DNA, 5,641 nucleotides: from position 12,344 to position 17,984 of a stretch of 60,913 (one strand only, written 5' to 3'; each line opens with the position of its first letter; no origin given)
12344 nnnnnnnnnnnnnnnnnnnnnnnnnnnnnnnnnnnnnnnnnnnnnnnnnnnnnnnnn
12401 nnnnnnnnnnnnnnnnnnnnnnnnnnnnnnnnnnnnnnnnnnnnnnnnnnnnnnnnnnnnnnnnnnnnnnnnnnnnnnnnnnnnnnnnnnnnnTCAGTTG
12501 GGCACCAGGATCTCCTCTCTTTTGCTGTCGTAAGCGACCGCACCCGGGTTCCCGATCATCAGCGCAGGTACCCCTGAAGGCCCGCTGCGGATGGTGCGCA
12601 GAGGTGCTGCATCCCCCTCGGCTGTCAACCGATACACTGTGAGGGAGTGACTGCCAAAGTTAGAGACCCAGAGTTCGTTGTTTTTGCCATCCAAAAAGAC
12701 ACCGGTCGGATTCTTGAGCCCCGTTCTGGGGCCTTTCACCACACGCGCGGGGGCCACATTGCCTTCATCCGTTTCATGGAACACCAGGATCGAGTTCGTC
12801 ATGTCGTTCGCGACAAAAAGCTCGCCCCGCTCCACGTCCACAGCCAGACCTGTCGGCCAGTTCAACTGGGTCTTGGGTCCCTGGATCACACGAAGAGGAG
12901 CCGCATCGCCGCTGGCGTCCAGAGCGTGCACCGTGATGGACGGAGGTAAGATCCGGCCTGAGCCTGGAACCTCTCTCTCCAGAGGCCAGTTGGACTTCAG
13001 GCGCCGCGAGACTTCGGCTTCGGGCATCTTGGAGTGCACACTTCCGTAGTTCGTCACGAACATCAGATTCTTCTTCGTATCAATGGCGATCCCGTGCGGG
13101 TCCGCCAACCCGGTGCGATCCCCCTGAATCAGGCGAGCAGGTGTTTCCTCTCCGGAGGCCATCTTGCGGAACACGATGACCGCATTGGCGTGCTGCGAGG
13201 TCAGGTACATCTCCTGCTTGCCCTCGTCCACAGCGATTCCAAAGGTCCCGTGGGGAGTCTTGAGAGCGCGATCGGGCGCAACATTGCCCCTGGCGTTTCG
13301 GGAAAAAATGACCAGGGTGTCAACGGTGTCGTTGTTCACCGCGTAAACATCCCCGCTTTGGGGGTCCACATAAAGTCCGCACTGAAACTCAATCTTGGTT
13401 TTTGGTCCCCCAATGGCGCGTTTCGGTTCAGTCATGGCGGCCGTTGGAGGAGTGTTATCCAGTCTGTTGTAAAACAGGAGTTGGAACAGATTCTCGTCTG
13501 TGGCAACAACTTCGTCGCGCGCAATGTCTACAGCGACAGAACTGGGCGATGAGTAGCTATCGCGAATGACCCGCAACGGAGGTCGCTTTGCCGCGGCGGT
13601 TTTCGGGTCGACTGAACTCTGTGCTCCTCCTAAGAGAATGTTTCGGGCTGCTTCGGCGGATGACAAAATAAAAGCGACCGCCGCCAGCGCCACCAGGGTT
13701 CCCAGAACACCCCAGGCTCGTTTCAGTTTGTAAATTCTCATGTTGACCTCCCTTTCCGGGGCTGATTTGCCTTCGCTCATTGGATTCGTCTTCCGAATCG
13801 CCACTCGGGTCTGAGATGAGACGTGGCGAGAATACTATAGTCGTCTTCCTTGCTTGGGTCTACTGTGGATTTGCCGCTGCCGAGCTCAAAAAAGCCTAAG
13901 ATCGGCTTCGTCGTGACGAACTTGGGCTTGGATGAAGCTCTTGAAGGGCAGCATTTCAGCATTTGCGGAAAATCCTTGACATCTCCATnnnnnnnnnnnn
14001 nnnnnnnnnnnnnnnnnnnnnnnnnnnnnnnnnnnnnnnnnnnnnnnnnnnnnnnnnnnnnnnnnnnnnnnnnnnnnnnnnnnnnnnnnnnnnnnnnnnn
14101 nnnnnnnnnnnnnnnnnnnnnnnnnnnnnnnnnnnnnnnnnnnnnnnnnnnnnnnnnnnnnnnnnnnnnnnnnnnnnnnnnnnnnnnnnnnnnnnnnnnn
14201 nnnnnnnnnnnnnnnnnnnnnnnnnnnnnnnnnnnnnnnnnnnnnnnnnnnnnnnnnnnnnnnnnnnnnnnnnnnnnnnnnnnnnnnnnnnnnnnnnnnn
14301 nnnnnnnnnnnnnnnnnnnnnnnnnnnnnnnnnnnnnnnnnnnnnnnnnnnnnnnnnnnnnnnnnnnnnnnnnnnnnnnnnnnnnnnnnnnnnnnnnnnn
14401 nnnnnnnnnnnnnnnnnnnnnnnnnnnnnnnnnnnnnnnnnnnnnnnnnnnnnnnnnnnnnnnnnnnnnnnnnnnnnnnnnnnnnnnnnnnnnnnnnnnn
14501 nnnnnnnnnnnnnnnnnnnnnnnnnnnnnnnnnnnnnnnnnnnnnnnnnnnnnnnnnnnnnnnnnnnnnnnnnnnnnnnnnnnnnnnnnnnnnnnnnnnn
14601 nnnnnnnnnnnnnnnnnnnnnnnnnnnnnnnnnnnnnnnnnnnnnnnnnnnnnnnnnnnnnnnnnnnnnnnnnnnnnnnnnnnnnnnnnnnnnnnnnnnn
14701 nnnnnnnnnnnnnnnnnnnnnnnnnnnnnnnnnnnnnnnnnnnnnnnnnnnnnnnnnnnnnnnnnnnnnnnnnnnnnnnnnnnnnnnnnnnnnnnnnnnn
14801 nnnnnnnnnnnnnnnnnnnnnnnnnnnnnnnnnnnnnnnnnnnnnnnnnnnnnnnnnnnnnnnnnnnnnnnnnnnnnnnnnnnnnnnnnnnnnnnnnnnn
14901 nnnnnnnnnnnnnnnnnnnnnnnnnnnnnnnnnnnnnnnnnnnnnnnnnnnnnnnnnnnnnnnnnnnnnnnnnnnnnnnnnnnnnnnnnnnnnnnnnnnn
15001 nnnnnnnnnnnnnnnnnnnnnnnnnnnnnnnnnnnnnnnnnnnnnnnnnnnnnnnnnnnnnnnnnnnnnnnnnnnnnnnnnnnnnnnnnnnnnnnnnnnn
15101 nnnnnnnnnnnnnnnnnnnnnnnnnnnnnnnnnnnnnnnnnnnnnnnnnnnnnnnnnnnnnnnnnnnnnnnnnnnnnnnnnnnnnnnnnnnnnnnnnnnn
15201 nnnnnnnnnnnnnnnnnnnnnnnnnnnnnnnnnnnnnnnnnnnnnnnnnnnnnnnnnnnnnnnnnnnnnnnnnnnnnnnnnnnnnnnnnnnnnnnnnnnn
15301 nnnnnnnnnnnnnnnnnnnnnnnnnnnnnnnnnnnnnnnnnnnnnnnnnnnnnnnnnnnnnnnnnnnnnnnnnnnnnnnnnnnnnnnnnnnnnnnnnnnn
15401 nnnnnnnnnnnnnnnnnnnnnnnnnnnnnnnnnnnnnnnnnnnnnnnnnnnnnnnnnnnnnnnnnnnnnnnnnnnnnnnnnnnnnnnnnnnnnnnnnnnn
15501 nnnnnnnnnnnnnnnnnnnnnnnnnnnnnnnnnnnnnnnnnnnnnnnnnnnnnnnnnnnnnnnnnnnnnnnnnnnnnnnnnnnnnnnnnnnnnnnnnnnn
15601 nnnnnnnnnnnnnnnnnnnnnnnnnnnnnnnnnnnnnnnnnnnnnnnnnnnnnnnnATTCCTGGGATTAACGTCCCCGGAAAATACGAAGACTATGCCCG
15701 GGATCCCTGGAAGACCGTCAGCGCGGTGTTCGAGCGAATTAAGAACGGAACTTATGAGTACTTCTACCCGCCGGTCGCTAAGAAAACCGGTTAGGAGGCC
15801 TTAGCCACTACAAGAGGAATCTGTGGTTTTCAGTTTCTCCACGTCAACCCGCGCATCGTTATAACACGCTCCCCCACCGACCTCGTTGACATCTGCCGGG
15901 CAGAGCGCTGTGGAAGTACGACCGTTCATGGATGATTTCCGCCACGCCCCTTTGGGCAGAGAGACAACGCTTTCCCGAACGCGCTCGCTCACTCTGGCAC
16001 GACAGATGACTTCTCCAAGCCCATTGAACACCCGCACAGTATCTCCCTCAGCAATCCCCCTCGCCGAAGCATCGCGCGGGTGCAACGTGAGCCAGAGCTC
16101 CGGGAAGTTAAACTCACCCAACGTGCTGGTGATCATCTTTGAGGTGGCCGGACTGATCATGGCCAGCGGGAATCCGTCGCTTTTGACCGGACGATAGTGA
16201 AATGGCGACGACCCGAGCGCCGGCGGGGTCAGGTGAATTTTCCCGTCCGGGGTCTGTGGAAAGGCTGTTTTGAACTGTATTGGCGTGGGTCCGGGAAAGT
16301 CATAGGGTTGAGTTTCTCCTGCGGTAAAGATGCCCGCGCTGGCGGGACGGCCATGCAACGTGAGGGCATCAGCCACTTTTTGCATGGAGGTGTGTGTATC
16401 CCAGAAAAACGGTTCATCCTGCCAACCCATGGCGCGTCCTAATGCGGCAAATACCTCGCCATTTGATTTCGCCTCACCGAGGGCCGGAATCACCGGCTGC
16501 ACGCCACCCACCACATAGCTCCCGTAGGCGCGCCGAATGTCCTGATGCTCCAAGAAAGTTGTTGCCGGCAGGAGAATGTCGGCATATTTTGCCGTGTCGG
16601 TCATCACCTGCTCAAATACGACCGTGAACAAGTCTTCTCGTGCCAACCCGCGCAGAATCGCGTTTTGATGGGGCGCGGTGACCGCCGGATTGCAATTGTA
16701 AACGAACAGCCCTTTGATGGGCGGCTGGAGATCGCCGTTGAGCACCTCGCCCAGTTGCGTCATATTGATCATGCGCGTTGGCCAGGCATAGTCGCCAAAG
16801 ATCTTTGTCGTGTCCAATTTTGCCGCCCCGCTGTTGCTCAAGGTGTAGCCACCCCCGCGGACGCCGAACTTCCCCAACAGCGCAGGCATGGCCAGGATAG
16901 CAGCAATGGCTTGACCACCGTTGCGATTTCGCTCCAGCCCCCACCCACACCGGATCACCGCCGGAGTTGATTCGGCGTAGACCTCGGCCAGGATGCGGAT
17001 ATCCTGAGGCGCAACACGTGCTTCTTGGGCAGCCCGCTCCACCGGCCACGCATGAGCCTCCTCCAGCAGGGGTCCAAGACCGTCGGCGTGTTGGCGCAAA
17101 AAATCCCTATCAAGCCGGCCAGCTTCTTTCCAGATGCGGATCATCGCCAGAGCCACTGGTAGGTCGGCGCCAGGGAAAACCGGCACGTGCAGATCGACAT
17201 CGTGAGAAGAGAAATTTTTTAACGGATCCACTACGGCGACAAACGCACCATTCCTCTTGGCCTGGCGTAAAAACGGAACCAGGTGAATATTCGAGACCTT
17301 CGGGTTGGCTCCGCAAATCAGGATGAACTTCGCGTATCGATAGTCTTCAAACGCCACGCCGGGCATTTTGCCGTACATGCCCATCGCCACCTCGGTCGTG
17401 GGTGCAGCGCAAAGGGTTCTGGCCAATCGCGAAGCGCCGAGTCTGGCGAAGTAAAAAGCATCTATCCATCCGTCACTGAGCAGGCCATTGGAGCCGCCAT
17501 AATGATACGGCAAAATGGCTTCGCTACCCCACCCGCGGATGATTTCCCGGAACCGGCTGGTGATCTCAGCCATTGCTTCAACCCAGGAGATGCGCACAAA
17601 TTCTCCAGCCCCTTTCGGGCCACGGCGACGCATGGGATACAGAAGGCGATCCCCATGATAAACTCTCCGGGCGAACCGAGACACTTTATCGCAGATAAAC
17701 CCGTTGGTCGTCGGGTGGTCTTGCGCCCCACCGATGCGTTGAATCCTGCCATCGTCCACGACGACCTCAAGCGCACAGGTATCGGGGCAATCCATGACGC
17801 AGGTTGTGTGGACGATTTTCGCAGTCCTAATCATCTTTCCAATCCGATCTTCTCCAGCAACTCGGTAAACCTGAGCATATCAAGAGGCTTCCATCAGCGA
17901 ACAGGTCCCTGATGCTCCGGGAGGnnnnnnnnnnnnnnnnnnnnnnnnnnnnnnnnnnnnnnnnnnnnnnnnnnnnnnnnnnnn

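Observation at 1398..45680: Four paralogues (five domain copies) of an uncharacterised exported protein family scattered through the island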

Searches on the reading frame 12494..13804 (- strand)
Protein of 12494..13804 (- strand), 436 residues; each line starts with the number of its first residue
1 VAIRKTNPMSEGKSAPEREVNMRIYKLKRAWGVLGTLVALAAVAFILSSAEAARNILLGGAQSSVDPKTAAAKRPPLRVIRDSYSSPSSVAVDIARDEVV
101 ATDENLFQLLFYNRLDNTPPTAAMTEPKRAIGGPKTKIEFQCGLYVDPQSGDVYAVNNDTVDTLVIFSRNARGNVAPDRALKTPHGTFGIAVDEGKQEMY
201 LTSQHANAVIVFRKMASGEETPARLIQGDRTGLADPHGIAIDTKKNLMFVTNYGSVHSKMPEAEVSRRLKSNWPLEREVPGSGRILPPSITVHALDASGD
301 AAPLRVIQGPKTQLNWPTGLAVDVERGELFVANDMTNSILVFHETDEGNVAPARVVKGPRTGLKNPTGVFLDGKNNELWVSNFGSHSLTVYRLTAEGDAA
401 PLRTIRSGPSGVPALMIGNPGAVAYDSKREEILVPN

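Call 16: search_protein_families(library=pfam, proteins=[window:12494-13804:-], max_evalue=0.001)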
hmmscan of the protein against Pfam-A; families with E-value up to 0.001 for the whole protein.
window:12494-13804:- (436 aa): 3 families
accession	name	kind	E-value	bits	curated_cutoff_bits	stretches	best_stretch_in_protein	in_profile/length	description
PF01436.27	NHL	-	1.9e-13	50.1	20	0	364-391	2-28/28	NHL repeat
PF10282.15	Lactonase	-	9e-06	25.6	21.7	0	291-398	62-177/344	Lactonase, 7-bladed beta-propeller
PF01731.26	Arylesterase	-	2.3e-05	25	21.3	0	313-343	52-82/86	Arylesterase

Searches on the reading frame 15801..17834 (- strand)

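Call 16: search_protein_families(library=pfam, proteins=[window:15801-17834:-], max_evalue=0.001)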
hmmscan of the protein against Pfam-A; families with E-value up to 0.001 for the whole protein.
window:15801-17834:- (677 aa): 3 families
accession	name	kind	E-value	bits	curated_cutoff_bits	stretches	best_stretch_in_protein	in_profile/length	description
PF00384.28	Molybdopterin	-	1.3e-34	120.3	24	1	63-466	1-351/353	Molybdopterin oxidoreductase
PF01568.27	Molydop_binding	-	2.5e-17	63.3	26.8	1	581-660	31-108/110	Molydopterin dinucleotide binding domain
PF04879.21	Molybdop_Fe4S4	-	1.2e-11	44.9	22.7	1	6-60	2-55/55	Molybdopterin oxidoreductase Fe4S4 domain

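Call 75: search_protein_families(library=ncbifam, proteins=[window:15801-17834:-], max_evalue=0.001)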
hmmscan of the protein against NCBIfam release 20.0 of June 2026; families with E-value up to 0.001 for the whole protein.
window:15801-17834:- (677 aa): 26 families (the best 25 are shown)
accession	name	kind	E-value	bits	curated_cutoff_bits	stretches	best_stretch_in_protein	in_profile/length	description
TIGR02166.1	dmsA_ynfE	subfamily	1.3e-62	212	777.7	2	6-474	43-562/794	DMSO/selenate family reductase complex A subunit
TIGR01591.1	Fdh-alpha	equivalog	1.1e-59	202.2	666.25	2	11-330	2-318/672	formate dehydrogenase subunit alpha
NF047855.1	AssmNtatRedNasC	equivalog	4.6e-52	177.2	1100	2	11-331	27-344/708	assimilatory nitrate reductase catalytic subunit NasC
TIGR00509.1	bisC_fam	subfamily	8e-49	166.6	1017.55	3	183-335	191-349/772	molybdopterin guanine dinucleotide-containing S/N-oxide reductase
TIGR03479.1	DMSO_red_II_alp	subfamily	1.1e-47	162.7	984.75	4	10-251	60-308/913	molybdopterin-dependent oxidoreductase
NF012032.0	PRK15488.1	equivalog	1.8e-46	158.5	694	2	5-335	41-367/759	thiosulfate reductase PhsA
NF041885.1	selenate_YnfE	exception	2.3e-45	154.7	1675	2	4-436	45-528/805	selenate/tellurate reductase subunit YnfE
NF041884.1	selenate_YnfF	exception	2.5e-42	144.8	1650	2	5-435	43-520/798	selenate/tellurate reductase subunit YnfF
NF011566.1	PRK14990.1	exception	1.5e-38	132.4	1600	2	5-446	56-555/814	dimethylsulfoxide reductase subunit A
NF011682.0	PRK15102.1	equivalog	1.1e-30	106.5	909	3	584-645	717-777/829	trimethylamine-N-oxide reductase TorA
NF041783.2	mnquin_red_QrcB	equivalog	6.8e-30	103.9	440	1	9-470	54-504/695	menaquinone reductase molybdopterin-binding-like subunit QrcB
NF041323.1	Nitr_red_NasA_Halo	equivalog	1.2e-29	103.4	1000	2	24-340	12-320/673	assimilatory nitrate reductase NasA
TIGR02164.1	torA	equivalog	8.9e-28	96.9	1465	3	584-645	713-773/824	trimethylamine-N-oxide reductase TorA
NF042978.1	EthbenzDh_ebdA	equivalog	6.8e-17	60.5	2000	1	38-251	117-330/977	ethylbenzene dehydrogenase subunit alpha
NF041714.1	arsenate_red_ArrA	equivalog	7.8e-16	57.4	1600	1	4-234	47-280/848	arsenate respiratory reductase molybdopterin-containing subunit ArrA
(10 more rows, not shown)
